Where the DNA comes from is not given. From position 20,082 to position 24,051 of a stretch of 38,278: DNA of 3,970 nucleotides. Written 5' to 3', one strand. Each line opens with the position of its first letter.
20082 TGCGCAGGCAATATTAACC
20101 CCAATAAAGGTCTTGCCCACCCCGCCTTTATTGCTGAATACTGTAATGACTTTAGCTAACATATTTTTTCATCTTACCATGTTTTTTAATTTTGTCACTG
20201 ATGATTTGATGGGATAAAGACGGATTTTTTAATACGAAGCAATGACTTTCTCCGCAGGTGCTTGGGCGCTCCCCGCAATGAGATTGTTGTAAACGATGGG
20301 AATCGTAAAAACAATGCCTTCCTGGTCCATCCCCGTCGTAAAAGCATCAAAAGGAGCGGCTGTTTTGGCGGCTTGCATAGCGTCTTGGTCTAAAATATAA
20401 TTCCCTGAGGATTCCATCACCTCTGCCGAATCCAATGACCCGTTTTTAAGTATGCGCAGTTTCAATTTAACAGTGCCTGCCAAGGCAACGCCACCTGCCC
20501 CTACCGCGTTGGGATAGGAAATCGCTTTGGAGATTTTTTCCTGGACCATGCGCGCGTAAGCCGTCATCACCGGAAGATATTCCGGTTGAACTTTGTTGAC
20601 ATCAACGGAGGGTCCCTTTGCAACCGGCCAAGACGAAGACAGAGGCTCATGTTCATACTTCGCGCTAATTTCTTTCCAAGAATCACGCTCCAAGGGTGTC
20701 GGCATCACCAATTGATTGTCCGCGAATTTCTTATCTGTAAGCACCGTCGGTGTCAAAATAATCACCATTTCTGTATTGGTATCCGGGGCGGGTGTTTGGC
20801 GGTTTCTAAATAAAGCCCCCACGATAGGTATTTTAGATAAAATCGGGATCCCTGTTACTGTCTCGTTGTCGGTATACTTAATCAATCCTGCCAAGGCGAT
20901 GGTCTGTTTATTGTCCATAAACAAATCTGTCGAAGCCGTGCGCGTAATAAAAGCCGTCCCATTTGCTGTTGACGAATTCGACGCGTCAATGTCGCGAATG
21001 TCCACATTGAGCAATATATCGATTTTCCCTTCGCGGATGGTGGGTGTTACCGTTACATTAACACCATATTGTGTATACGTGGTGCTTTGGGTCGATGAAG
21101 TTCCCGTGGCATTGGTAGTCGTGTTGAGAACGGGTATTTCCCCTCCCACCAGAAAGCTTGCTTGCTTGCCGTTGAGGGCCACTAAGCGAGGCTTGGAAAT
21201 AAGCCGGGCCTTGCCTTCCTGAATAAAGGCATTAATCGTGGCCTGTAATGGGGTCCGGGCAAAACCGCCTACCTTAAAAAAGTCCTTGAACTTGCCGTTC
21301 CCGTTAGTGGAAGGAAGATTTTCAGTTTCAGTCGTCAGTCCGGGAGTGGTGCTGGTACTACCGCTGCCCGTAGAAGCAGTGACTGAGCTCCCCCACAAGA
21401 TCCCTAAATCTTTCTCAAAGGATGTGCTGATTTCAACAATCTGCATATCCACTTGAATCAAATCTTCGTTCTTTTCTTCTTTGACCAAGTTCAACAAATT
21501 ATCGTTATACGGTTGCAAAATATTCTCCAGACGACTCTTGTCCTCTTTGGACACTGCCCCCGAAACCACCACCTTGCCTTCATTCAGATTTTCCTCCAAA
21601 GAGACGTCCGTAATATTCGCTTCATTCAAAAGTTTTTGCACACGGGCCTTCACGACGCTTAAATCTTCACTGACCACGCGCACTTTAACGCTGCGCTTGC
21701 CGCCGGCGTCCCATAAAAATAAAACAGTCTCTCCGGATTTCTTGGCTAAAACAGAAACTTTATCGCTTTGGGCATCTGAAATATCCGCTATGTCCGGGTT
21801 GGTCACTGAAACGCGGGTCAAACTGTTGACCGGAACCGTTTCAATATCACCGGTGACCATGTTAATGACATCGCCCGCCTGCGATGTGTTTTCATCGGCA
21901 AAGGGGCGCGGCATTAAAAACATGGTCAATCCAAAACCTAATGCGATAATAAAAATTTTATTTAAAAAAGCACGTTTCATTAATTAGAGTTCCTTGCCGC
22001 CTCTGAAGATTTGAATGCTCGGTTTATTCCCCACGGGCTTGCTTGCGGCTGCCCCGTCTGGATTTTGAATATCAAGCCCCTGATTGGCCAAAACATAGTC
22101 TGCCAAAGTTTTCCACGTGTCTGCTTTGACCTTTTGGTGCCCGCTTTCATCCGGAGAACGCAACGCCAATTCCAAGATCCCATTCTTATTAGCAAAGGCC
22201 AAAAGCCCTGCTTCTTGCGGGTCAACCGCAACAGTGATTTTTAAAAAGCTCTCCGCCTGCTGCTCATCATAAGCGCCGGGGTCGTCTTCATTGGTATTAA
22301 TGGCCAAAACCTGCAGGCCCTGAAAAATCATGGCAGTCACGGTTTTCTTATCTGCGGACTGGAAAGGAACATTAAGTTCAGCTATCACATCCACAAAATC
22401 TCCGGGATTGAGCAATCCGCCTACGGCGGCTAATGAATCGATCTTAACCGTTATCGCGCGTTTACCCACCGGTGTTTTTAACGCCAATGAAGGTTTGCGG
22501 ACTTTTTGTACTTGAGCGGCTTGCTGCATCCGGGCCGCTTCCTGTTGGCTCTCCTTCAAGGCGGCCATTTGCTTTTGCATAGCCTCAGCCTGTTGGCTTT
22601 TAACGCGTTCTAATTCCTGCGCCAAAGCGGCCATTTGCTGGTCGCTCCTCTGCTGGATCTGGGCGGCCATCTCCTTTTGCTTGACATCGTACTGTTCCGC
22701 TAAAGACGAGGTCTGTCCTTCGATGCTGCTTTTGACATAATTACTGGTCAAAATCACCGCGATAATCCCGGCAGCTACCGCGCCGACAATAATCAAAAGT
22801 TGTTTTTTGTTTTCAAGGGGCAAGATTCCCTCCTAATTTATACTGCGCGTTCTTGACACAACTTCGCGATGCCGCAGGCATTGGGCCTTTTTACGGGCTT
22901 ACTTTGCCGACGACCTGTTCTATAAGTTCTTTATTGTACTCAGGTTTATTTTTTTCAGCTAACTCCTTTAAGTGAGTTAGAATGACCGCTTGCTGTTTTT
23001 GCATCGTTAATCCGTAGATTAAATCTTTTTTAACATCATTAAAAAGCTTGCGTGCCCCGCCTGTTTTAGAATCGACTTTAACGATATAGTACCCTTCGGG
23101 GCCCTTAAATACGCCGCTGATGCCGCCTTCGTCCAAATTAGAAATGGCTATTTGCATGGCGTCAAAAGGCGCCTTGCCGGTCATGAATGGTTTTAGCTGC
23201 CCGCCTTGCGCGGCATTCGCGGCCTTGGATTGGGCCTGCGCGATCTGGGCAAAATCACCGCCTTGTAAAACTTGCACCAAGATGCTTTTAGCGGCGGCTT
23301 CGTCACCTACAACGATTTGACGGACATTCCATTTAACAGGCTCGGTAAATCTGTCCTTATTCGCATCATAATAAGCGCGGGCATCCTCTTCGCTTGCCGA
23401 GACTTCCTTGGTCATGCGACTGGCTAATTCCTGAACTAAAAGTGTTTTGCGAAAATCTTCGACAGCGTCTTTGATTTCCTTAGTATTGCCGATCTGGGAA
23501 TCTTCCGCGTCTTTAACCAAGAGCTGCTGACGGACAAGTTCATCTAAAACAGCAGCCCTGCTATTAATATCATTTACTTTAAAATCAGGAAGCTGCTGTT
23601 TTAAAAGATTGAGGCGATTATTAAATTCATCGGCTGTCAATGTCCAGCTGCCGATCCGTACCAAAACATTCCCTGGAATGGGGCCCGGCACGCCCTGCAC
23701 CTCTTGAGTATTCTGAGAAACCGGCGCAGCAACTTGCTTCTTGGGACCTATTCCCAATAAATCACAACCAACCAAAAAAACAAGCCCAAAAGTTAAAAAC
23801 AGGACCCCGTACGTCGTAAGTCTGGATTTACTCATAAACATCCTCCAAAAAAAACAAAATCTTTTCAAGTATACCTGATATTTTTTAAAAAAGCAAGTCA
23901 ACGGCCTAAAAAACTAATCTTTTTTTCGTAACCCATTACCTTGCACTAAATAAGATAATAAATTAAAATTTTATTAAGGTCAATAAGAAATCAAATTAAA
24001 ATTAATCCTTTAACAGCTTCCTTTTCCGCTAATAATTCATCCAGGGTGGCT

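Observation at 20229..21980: Tad secretin carries a C-terminal TonB_C-like domain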

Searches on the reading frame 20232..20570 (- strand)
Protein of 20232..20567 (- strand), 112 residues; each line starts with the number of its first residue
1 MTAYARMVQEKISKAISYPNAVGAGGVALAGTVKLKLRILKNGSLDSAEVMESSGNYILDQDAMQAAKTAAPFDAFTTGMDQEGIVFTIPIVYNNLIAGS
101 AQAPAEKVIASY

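Call 21: find_homologous_proteins(query=window:20232-20567:-, max_evalue=0.001)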
Query seq(112 aa) (112 aa): 12 proteins with E <= 0.001 among 54 candidates.
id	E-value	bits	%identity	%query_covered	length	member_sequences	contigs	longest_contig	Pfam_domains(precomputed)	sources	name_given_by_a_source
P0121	4.9e-46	173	79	100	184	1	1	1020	PF03544.20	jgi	jgi:TonB family protein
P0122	6.0e-44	166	77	100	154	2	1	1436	PF03544.20,PF13103.12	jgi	jgi:TonB family protein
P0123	2.5e-41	157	75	100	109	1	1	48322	PF03544.20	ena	-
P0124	3.1e-41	157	77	100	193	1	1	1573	PF03544.20,PF13103.12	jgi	jgi:TonB family protein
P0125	3.5e-39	151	87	77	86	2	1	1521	PF03544.20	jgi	jgi:TonB family protein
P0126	5.3e-38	147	72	100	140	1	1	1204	PF03544.20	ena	-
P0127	6.3e-38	147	70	100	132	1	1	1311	PF03544.20,PF13103.12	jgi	jgi:TonB family protein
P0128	4.5e-36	141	69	99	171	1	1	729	PF03544.20,PF13103.12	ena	-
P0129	2.7e-34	135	85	75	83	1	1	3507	PF03544.20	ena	-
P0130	2.6e-29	119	81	65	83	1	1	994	PF03544.20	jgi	jgi:TonB family protein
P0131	4.3e-28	115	71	75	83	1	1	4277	PF03544.20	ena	-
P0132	1.0e-20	91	79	55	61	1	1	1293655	-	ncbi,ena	-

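Call 37: search_solved_structures(query=A4, max_evalue=1, show_alignments=3)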
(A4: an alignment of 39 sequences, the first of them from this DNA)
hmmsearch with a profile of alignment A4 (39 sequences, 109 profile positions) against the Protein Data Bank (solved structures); distinct sequences matched with E-value up to 1: 22.
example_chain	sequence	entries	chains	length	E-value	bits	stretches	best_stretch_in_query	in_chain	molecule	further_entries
5lw8_A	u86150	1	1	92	1e-10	44.9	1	5-95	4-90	Protein TonB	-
6sly_A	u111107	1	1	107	1.4e-10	44.4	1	4-95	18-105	Protein TonB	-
9ddz_A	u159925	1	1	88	2.2e-05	27.7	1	18-68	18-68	Protein TonB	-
9dc4_T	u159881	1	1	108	3.7e-05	27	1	18-68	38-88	Protein TonB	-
6i97_D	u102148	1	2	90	4.2e-05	26.8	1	19-65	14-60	Protein TonB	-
6fip_A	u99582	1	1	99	5.1e-05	26.5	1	19-65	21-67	Protein TonB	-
2m2k_A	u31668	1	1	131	0.00094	22.5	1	10-93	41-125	HasB protein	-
2k9k_A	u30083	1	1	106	0.0018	21.5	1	18-68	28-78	TonB2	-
6s3w_A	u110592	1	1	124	0.0019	21.5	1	31-69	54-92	Cell envelope integrity/translocation protein TolA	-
1lr0_A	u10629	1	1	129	0.002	21.4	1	31-69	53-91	TolA protein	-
7zc8_B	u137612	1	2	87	0.0025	21.1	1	15-64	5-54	Protein TonB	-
2gsk_B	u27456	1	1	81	0.0027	21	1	18-67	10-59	protein TONB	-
1u07_A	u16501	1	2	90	0.0034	20.7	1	18-67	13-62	TonB protein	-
1xx3_A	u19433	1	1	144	0.0082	19.4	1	18-67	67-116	TonB protein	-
9hi3_A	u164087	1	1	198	0.013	18.8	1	15-64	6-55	Protein TonB,Ferredoxin-1, chloroplastic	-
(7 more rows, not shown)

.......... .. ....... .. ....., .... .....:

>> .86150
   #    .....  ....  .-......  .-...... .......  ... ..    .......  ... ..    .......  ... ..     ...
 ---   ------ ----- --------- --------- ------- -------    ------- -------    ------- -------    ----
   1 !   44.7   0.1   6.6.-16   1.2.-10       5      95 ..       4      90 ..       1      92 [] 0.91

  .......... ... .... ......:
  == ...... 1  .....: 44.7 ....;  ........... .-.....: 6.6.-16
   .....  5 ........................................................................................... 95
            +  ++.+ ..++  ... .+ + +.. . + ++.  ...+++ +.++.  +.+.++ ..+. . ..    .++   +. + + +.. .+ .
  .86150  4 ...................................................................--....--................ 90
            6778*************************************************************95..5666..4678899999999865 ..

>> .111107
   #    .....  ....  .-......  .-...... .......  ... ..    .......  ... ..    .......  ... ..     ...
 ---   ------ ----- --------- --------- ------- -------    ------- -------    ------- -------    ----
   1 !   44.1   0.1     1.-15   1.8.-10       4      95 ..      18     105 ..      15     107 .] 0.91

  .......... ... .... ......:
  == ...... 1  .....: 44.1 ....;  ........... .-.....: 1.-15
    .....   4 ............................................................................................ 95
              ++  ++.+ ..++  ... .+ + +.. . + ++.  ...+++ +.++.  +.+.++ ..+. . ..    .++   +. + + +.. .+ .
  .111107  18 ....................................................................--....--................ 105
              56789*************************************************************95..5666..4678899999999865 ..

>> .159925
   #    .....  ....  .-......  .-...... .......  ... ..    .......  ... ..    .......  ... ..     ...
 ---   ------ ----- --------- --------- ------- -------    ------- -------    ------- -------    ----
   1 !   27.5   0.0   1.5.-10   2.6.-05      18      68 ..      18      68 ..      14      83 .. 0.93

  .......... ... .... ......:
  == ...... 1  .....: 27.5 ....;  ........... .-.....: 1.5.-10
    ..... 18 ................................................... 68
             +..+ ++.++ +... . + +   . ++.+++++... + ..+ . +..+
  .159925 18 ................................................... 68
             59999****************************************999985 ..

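Call 43: search_protein_representatives(alignment_id=A4)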
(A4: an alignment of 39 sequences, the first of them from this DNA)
Query: 39 sequences, 109 profile positions. Proteins with E-value up to 0.001 (for the whole library): 34973; up to 1e-10: 3226; up to 1e-30: 59. The best 150 are listed.
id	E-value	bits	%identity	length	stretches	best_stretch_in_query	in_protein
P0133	2.7e-86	301.0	-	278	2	2-109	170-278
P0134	1.4e-80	282.6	-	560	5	4-96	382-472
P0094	3.0e-75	265.4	-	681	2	3-108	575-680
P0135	7.3e-75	264.2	-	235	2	2-100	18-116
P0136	1.2e-71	253.9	-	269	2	3-104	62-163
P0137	3.0e-71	252.6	-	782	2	2-98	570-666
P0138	8.3e-71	251.1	-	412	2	2-98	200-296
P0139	1.3e-68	244.1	-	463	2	2-101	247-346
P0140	8.8e-68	241.4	-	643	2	3-104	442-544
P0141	2.2e-65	233.7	-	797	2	2-98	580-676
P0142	3.1e-65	233.2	-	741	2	3-101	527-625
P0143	2.7e-61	220.5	-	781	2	2-98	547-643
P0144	7.3e-59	212.7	-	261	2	2-94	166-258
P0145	1.7e-51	189.0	-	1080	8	13-99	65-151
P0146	8.5e-50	183.5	-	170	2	4-94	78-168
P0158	1.9e-35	137.3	-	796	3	2-93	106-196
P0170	5.9e-33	129.4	-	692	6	12-96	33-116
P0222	2.9e-27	111.0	-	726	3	13-92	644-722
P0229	1.6e-26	108.7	-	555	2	3-92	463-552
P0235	5.5e-26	106.9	-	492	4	11-106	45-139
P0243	1.6e-25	105.4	-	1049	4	9-96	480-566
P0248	5.3e-25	103.8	-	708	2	4-98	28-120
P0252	8.3e-25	103.1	-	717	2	4-101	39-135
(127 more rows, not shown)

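Call 51: search_protein_families(library=pfam, proteins=[P0134, P0145, P0158, P0170, P0222, P0243, P0248, P0252, P0235, P0229], max_evalue=0.001)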
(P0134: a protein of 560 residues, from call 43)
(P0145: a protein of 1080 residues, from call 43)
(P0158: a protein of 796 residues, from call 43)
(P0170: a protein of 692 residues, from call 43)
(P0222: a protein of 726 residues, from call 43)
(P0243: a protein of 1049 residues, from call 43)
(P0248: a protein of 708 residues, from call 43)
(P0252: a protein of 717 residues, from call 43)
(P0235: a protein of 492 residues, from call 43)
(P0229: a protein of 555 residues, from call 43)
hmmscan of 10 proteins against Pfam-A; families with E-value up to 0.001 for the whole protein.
P0134 (560 aa): 3 families
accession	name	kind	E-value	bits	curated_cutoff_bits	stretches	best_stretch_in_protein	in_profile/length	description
PF03544.19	TonB_C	-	4e-85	280.8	24.6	5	397-470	5-79/79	Gram-negative bacterial TonB protein C-terminal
PF13103.11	TonB_2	-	1.7e-48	163.1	22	5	267-345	2-77/85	TonB C terminal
PF06519.16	TolA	-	6.8e-14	52.3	25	0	262-342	9-83/96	TolA C-terminal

P0145 (1080 aa): 2 families
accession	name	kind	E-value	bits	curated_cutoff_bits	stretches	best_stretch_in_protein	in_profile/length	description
PF03544.19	TonB_C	-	1.1e-136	446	24.6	7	871-949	2-79/79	Gram-negative bacterial TonB protein C-terminal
PF13103.11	TonB_2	-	4.4e-35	120.1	22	1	654-708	26-81/85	TonB C terminal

P0158 (796 aa): 3 families
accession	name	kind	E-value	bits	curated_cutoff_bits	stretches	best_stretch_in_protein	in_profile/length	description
PF02321.23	OEP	-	1.6e-41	142.6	22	2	365-546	1-187/187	Outer membrane efflux protein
PF03544.19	TonB_C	-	2.9e-37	127.4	24.6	3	122-197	4-79/79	Gram-negative bacterial TonB protein C-terminal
PF13103.11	TonB_2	-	1.2e-32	112.3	22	3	10-91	3-81/85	TonB C terminal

P0170 (692 aa): 2 families
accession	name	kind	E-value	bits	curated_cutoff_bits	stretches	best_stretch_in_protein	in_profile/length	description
PF03544.19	TonB_C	-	9.5e-115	375.7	24.6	6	258-335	2-79/79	Gram-negative bacterial TonB protein C-terminal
PF06212.17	GRIM-19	-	0.00044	20.7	25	0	418-443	87-111/132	GRIM-19 protein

P0222 (726 aa): 3 families
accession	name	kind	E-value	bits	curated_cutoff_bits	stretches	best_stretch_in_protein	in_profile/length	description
PF14312.12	FG-GAP_2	-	1.4e-87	288.2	23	5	187-235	1-49/49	FG-GAP repeat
PF03544.19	TonB_C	-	2.7e-66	220.4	24.6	3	647-724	2-79/79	Gram-negative bacterial TonB protein C-terminal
PF13103.11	TonB_2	-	1.4e-20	73.6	22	3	662-714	27-79/85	TonB C terminal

P0243 (1049 aa): 3 families
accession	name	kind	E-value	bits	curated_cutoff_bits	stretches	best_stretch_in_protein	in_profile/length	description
PF03544.19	TonB_C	-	5.1e-86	283.6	24.6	5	614-689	4-79/79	Gram-negative bacterial TonB protein C-terminal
PF05569.17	Peptidase_M56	-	2.1e-10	40.7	31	1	118-214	193-296/296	BlaR1 peptidase M56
PF06923.16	GutM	-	5.9e-07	30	25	0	860-910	41-91/107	Glucitol operon activator protein (GutM)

P0248 (708 aa): 3 families
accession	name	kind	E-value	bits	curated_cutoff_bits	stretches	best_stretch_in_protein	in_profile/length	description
PF03544.19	TonB_C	-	1.6e-33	115.4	24.6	2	42-116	4-79/79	Gram-negative bacterial TonB protein C-terminal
PF02321.23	OEP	-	9.8e-33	114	22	2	281-431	2-157/187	Outer membrane efflux protein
PF13103.11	TonB_2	-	1.8e-17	63.6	22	2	135-214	2-76/85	TonB C terminal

P0252 (717 aa): 3 families
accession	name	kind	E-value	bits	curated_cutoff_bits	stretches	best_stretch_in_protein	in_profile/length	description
PF02321.23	OEP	-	2.6e-30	106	22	2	281-460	3-187/187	Outer membrane efflux protein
PF03544.19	TonB_C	-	4.7e-26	91.5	24.6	2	54-127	5-78/79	Gram-negative bacterial TonB protein C-terminal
PF13103.11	TonB_2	-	2.5e-17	63.2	22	2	178-240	22-83/85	TonB C terminal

P0235 (492 aa): 2 families
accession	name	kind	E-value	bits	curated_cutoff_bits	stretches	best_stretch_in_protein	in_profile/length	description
PF03544.19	TonB_C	-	5.1e-79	261.2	24.6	4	50-127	2-79/79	Gram-negative bacterial TonB protein C-terminal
PF06519.16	TolA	-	0.00043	20.9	25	0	303-349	30-79/96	TolA C-terminal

P0229 (555 aa): 3 families
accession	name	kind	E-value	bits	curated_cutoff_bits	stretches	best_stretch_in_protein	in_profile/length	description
PF03544.19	TonB_C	-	3.3e-22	79.2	24.6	2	476-554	2-79/79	Gram-negative bacterial TonB protein C-terminal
PF16036.10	Chalcone_3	-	6.9e-16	59.2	27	1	30-176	18-163/165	Chalcone isomerase-like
PF13103.11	TonB_2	-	2.9e-13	50.2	22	1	464-542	3-79/85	TonB C terminal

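Call 54: find_encoding_contigs(protein=P0248, flank=8000, max_places=3)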
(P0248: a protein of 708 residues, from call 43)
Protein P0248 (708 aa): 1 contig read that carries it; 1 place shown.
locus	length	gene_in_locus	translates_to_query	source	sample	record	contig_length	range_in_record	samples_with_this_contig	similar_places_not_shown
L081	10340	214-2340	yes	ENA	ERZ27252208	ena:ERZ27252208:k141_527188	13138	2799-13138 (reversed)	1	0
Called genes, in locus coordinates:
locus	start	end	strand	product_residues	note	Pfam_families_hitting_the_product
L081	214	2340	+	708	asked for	PF03544:TonB_C, PF13103:TonB_2 (weak), PF03544:TonB_C, PF13103:TonB_2, PF02321:OEP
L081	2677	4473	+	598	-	-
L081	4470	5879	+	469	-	-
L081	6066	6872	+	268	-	-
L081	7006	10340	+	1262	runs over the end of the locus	PF00873:ACR_tran, PF03176:MMPL (weak)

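Call 56: find_homologous_proteins(query=P0248, max_evalue=1e-10)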
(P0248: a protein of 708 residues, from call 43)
Query P0248 (708 aa): 12 proteins with E <= 1e-10 among 8000 candidates.
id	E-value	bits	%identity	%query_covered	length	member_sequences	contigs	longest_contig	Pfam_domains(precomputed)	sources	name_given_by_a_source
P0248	0.0e+0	1560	100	100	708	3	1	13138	PF03544.20,PF02321.24,PF13103.12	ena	-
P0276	1.1e-252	858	56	99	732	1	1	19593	PF03544.20,PF02321.24,PF13103.12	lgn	-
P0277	7.6e-191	654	51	80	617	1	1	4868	PF03544.20,PF02321.24,PF13103.12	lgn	-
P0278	2.2e-141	491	38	81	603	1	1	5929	PF03544.20,PF02321.24,PF13103.12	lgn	-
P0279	4.9e-141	490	41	79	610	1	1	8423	PF03544.20,PF02321.24,PF13103.12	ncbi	-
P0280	7.6e-140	486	41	80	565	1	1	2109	PF03544.20,PF02321.24,PF13103.12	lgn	-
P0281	1.0e-138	482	40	81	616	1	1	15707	PF03544.20,PF02321.24,PF13103.12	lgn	-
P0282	1.6e-134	468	44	61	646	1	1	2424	PF03544.20,PF02321.24,PF13103.12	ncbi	-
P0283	3.3e-134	467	40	81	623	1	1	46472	PF03544.20,PF02321.24,PF13103.12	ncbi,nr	ncbi:MAG: TonB family protein [Candidatus Omnitrophica bacterium]|nr:TonB family protein [Candidatus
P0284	3.0e-128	447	37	81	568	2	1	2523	PF03544.20,PF02321.24,PF13103.12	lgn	-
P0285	1.6e-119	419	35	83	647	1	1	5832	PF03544.20,PF02321.24,PF13103.12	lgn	-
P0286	2.6e-41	160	27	59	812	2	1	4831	PF02321.24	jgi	-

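Call 65: search_protein_families(library=pfam, proteins=[P0283], max_evalue=0.01)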
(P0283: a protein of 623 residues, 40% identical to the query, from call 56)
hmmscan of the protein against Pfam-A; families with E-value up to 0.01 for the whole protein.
P0283 (623 aa): 3 families
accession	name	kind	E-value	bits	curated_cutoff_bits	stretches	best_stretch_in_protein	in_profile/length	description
PF02321.23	OEP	-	4.2e-30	105.4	22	2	197-374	5-187/187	Outer membrane efflux protein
PF03544.19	TonB_C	-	8.9e-19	68.2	24.6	1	45-118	5-77/79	Gram-negative bacterial TonB protein C-terminal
PF13103.11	TonB_2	-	1e-06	29.2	22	1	29-107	2-78/85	TonB C terminal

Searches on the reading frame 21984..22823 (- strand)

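Call 3: search_protein_families(library=pfam, proteins=[window:21984-22823:-], max_evalue=0.1)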
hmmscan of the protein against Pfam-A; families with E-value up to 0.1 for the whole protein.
window:21984-22823:- (279 aa): 4 families
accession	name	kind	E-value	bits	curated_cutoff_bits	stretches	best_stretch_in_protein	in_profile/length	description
PF16976.10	RcpC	-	7.6e-24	84.3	28.8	1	113-222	3-114/114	Flp pilus assembly protein RcpC/CpaB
PF03153.18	TFIIA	-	0.025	15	36.2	1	35-146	134-229/415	Transcription factor IIA, alpha/beta subunit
PF04889.17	Cwf_Cwc_15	-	0.035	14.4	30.4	1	55-104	135-183/244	Cwf15/Cwc15 cell cycle control protein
PF10805.13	DUF2730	-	0.041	14.4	24.9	1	15-91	15-91/102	Protein of unknown function (DUF2730)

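Call 4: search_protein_families(library=ncbifam, proteins=[window:21984-22823:-], max_evalue=0.1)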
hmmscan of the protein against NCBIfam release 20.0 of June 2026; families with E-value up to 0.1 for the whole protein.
window:21984-22823:- (279 aa): 7 families
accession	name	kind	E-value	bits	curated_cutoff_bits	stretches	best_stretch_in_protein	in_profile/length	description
TIGR03177.1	pilus_cpaB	equivalog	8.4e-28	97.3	71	1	10-240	2-222/262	Flp pilus assembly protein CpaB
TIGR01538.1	portal_SPP1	equivalog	0.02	13.9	165.85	1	37-117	220-301/426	phage portal protein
NF045826.1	lipo_P68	equivalog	0.059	11.8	200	1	41-181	411-542/669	P68 family surface lipoprotein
NF040965.1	MamP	equivalog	0.064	12.9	300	1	6-105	3-98/290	magnetosome magnetite formation protein MamP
NF033512.1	T2SS_chap_CpaB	equivalog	0.069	13.1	90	0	10-104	4-92/206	metalloprotease secretion chaperone CpaB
NF038305.1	HpsJ_fam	subfamily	0.07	13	60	0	50-108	107-170/234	HpsJ family protein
NF050013.1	HpsJ_like_A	equivalog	0.083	12.5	140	0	19-109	90-183/217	HpsJ-like protein, cyanoexosortase A-associated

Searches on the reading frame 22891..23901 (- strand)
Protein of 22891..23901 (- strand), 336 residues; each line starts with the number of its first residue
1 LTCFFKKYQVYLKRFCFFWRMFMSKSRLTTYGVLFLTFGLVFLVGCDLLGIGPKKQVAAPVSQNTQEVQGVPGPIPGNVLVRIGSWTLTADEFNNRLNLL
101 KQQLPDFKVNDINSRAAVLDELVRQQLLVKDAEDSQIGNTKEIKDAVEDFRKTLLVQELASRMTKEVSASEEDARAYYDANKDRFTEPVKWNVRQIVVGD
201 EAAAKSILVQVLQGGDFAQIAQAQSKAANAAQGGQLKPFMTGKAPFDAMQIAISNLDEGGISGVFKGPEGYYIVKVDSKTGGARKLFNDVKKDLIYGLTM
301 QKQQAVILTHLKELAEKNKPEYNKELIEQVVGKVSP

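Call 3: search_protein_families(library=pfam, proteins=[window:22891-23901:-], max_evalue=0.1)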
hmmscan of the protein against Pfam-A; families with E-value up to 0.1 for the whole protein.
window:22891-23901:- (336 aa): 4 families
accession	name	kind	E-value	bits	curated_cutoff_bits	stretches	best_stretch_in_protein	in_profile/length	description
PF13145.12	Rotamase_2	-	1.1e-18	68.6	27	1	170-292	2-121/121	PPIC-type PPIASE domain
PF00639.27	Rotamase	-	2.3e-09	38.5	21.7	1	202-277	20-96/97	PPIC-type PPIASE domain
PF13616.12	Rotamase_3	-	2.5e-09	38.1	22.5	1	202-279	38-115/116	PPIC-type PPIASE domain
PF13624.11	SurA_N_3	-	0.0012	19.2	27.2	1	79-147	40-117/162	SurA-like N-terminal domain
